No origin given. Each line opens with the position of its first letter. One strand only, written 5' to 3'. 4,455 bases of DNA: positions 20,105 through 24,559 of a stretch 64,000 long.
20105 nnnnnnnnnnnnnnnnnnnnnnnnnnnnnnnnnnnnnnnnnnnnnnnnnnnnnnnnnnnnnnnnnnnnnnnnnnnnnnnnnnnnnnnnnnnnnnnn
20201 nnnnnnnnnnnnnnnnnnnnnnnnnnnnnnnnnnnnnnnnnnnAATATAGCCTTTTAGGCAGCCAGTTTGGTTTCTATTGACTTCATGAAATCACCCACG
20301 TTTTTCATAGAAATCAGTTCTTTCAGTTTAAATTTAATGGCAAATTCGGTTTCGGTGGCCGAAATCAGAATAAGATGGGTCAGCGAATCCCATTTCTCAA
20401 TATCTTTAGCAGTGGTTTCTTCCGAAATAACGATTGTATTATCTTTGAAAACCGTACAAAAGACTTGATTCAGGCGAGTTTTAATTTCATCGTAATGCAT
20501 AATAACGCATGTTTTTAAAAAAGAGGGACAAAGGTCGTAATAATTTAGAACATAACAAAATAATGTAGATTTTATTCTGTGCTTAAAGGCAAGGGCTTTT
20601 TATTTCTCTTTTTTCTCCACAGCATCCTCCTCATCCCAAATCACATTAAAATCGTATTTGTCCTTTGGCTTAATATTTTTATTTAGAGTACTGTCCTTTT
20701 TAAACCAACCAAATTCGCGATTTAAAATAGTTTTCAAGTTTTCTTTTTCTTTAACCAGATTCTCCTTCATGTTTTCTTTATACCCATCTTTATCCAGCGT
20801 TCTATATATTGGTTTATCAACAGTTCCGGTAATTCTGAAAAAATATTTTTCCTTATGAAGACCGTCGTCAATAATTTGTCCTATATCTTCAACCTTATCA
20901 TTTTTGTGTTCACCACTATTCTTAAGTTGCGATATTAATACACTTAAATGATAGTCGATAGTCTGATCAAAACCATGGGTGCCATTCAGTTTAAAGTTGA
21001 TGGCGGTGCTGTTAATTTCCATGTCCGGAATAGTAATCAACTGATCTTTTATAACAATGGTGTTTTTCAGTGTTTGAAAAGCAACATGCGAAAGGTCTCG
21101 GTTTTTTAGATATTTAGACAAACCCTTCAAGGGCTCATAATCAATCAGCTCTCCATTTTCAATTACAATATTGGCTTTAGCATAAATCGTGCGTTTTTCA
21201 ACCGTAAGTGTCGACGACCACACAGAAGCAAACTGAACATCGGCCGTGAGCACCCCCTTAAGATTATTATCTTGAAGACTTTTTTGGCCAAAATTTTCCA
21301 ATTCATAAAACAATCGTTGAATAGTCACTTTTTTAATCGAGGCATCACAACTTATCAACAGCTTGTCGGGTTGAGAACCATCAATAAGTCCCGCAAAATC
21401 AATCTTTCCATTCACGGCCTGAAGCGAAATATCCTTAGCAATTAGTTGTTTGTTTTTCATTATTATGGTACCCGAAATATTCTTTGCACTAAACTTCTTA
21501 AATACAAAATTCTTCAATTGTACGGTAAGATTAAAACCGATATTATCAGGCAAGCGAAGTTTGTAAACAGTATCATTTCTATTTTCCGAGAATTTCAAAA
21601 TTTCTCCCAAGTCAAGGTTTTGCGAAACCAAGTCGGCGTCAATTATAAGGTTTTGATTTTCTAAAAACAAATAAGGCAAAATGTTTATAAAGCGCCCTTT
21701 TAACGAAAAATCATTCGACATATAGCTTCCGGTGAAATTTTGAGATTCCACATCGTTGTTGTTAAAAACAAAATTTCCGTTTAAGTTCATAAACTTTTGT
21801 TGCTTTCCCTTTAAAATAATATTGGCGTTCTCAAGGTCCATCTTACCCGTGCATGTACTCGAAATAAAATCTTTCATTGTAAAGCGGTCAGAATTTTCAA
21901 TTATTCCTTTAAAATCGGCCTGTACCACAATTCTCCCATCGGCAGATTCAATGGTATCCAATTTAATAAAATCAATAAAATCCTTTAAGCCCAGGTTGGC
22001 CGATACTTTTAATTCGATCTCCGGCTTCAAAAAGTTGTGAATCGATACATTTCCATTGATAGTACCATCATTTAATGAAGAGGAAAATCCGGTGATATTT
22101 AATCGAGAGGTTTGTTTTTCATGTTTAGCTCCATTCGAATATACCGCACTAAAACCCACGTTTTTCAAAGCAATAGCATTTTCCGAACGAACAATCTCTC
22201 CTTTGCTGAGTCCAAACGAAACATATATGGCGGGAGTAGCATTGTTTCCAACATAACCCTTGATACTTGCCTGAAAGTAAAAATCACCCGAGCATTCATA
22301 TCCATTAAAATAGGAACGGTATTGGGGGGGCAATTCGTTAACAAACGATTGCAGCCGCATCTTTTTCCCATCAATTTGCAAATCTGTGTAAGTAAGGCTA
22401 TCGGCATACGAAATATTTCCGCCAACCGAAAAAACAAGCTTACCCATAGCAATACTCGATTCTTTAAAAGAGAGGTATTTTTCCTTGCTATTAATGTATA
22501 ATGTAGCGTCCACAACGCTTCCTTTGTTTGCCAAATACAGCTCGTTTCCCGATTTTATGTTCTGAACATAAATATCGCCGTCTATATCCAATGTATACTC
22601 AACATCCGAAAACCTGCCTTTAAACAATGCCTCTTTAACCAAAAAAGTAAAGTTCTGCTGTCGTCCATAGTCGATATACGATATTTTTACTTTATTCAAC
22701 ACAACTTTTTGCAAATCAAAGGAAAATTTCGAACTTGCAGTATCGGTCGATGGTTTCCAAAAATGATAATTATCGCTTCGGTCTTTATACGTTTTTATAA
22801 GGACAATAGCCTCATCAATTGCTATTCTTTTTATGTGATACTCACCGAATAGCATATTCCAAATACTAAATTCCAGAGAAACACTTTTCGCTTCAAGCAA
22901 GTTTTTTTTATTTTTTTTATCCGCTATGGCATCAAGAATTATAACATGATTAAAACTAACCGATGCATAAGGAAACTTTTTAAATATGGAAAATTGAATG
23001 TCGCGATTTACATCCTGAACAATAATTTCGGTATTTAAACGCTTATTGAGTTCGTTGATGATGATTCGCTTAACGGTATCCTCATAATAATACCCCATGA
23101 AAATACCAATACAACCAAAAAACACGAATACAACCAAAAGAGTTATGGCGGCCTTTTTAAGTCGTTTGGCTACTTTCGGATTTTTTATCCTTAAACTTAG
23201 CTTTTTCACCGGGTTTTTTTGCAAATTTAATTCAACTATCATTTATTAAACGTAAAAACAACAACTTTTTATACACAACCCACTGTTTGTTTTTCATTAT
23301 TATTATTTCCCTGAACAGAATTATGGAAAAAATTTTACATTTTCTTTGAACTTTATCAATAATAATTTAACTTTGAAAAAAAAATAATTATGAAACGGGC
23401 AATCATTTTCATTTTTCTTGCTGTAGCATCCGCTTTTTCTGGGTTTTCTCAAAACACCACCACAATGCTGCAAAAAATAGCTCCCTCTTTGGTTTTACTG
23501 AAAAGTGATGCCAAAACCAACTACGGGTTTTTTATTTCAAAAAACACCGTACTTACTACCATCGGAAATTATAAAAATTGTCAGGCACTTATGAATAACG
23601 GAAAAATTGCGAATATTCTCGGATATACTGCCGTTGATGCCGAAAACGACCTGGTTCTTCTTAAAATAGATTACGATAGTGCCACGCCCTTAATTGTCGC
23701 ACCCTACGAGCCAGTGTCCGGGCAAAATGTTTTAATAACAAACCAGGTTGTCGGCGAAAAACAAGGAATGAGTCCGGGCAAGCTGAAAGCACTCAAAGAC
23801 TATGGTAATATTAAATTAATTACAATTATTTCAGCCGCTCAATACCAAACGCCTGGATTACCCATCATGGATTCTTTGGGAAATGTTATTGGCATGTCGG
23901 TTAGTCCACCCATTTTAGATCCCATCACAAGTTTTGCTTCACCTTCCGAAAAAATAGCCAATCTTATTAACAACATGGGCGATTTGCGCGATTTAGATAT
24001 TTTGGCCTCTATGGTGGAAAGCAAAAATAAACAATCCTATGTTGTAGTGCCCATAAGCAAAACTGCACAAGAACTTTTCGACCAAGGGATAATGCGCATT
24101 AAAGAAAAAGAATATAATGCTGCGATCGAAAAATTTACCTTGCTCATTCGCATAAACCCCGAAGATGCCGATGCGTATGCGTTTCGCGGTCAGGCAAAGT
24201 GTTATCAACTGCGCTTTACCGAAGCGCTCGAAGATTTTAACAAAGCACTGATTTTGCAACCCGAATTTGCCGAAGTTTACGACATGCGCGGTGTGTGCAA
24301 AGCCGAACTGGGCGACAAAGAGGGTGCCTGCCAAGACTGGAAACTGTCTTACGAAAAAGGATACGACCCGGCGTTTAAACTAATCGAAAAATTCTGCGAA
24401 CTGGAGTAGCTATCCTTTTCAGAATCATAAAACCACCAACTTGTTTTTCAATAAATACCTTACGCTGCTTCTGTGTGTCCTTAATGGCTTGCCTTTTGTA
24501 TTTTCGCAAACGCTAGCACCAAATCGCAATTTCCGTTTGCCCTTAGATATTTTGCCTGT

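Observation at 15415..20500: ACP - SGNH - SGNH/LysM - MBOAT operon: a Dlt/Pat hybrid envelope-acylation cassette with no visible loader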

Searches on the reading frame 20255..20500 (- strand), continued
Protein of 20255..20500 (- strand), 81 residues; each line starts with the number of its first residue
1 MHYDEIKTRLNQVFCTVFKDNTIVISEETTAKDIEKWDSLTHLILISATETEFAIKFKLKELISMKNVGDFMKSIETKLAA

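Call 92: search_protein_representatives(protein=window:20255-20500:-)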
Query: 81 residues. Proteins with E-value up to 0.001 (for the whole library): 2819; up to 1e-10: 245; up to 1e-30: 1. The best 150 are listed.
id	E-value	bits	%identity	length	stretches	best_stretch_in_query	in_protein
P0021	5.3e-35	134.5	80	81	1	1-81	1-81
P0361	1.1e-20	89.2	59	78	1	4-78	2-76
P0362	4.1e-20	87.4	56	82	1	1-78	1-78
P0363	4.8e-19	84.0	57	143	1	3-79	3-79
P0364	1.0e-17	79.8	55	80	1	3-79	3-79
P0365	3.4e-17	78.2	49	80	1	2-80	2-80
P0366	7.4e-17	77.1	51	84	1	5-81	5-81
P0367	1.2e-16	76.5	54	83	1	6-81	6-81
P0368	2.0e-16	75.7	48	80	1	3-79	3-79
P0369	2.9e-16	75.2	49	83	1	4-80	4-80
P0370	3.8e-16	74.9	47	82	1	6-79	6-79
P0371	5.6e-16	74.3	46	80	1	3-80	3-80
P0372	6.8e-16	74.1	55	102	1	4-76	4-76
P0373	9.8e-16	73.5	48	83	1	4-78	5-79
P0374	1.2e-15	73.2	49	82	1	5-79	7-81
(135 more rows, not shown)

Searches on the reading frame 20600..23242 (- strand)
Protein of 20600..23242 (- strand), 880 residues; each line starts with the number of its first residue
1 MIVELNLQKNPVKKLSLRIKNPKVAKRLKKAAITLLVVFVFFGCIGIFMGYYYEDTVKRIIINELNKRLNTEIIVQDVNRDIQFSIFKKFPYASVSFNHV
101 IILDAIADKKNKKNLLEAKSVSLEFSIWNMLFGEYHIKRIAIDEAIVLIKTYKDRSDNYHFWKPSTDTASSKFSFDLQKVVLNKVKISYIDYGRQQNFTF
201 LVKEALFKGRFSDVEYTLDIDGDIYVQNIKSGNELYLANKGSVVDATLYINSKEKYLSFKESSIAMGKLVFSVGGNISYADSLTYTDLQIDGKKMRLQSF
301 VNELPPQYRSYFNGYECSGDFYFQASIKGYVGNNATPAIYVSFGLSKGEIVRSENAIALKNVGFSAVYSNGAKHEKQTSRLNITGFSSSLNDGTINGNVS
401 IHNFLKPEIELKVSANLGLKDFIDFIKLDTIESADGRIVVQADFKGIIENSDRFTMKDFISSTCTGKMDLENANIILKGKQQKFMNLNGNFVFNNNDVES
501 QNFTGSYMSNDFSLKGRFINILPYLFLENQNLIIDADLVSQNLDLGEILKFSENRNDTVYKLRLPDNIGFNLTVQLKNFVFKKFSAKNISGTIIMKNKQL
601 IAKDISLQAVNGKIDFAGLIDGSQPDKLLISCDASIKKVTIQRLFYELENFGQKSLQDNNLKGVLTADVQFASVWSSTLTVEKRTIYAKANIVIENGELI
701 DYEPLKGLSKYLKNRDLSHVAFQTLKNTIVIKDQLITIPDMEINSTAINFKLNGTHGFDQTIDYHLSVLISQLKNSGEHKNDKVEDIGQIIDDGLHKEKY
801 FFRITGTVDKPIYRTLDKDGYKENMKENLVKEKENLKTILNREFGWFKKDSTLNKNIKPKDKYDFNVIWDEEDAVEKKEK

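Call 3: search_protein_families(library=pfam, proteins=[window:20600-23242:-], max_evalue=0.01)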
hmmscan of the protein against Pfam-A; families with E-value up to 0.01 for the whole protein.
window:20600-23242:- (880 aa): 1 family
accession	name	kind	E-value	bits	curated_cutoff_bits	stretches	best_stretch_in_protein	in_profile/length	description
PF13116.12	YhdP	-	0.00012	20.5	46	1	397-515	587-709/1224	YhdP protein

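Call 4: search_protein_families(library=ncbifam, proteins=[window:20600-23242:-], max_evalue=0.01)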
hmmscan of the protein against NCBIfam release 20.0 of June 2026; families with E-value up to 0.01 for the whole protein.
window:20600-23242:- (880 aa): 1 family
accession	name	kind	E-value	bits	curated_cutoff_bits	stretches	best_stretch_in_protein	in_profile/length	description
TIGR04411.1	T2SS_GspN_Lepto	equivalog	2.3e-05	24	50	0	663-811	162-278/280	type II secretion system protein GspN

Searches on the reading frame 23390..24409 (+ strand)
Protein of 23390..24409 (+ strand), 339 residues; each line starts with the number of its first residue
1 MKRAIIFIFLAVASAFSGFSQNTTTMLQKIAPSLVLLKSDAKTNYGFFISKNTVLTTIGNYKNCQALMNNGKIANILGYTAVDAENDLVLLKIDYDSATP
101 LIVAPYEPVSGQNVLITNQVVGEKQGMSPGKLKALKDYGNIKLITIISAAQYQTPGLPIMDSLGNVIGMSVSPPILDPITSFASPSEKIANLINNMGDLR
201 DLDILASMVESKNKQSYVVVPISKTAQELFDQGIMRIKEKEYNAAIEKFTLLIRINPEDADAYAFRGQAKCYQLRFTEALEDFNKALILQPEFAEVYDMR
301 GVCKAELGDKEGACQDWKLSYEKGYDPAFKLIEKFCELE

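Call 3: search_protein_families(library=pfam, proteins=[window:23390-24409:+], max_evalue=0.01)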
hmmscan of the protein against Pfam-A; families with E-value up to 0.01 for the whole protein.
window:23390-24409:+ (339 aa): 7 families
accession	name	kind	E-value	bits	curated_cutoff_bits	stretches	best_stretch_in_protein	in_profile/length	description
PF07719.23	TPR_2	-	2.3e-10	40.2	27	1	260-292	1-33/34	Tetratricopeptide repeat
PF13414.12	TPR_11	-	1.2e-07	31.7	26.8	0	238-269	6-37/42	TPR repeat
PF13371.12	TPR_9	-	9.1e-07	29.2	35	0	225-267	28-70/73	Tetratricopeptide repeat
PF00515.34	TPR_1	-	5.6e-06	26.4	27.8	1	260-293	1-34/34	Tetratricopeptide repeat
PF13365.12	Trypsin_2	-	0.00025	22.2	27.6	1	79-169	45-144/144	Trypsin-like peptidase domain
PF13431.12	TPR_17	-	0.00028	21.4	24.4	0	283-315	2-34/34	Tetratricopeptide repeat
PF13432.12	TPR_16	-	0.0026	18.6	32.7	0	267-314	4-51/65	Tetratricopeptide repeat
